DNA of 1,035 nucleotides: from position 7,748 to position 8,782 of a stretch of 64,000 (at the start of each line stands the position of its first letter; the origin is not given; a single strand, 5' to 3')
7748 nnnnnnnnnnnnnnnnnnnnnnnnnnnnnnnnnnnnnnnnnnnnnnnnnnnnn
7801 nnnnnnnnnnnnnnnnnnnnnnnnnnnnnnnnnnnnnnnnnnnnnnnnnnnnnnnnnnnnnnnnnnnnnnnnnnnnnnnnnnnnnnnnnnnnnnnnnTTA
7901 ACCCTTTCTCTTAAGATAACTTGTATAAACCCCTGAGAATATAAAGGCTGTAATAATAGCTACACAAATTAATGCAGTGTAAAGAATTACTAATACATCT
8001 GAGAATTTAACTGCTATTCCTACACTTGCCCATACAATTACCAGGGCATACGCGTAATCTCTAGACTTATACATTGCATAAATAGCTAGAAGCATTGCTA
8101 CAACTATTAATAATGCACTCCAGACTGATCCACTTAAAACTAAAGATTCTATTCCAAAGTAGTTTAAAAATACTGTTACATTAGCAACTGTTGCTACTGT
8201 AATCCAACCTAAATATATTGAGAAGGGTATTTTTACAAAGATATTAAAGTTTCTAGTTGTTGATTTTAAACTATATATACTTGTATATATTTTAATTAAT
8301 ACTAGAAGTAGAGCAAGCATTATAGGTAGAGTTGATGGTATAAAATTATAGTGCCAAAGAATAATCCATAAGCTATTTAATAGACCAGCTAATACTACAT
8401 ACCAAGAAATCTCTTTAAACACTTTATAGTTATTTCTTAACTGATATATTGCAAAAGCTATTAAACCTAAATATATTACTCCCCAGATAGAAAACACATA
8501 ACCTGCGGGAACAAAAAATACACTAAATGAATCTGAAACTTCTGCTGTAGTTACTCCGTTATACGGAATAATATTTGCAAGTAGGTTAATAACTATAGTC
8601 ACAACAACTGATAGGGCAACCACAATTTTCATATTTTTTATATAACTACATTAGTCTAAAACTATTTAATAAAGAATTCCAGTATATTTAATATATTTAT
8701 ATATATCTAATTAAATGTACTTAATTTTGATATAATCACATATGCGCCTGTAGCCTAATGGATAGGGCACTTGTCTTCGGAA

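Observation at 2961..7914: Two-gene surface operon: 1411-aa DUF2341-LamG-FN3-array protein plus CarboxypepD_reg membrane protein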

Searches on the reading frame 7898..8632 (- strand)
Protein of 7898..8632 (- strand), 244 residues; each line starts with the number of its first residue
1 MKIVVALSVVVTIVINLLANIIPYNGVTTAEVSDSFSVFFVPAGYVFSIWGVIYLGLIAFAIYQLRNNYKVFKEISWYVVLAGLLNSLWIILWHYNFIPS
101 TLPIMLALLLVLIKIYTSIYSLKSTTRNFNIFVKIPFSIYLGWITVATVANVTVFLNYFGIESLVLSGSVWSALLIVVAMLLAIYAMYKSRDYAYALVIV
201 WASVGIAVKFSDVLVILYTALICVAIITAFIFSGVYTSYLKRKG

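Call 41: search_protein_families(library=pfam, proteins=[window:7898-8632:-], max_evalue=0.01)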
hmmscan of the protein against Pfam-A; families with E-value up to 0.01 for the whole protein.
window:7898-8632:- (244 aa): 0 families

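Call 63: search_protein_families(library=padloc, proteins=[window:7898-8632:-], max_evalue=0.01)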
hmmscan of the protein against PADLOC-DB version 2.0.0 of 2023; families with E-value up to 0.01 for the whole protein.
window:7898-8632:- (244 aa): 0 families

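Call 64: search_protein_families(library=phrogs, proteins=[window:7898-8632:-], max_evalue=0.01)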
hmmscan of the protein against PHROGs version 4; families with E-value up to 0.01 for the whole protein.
window:7898-8632:- (244 aa): 0 families
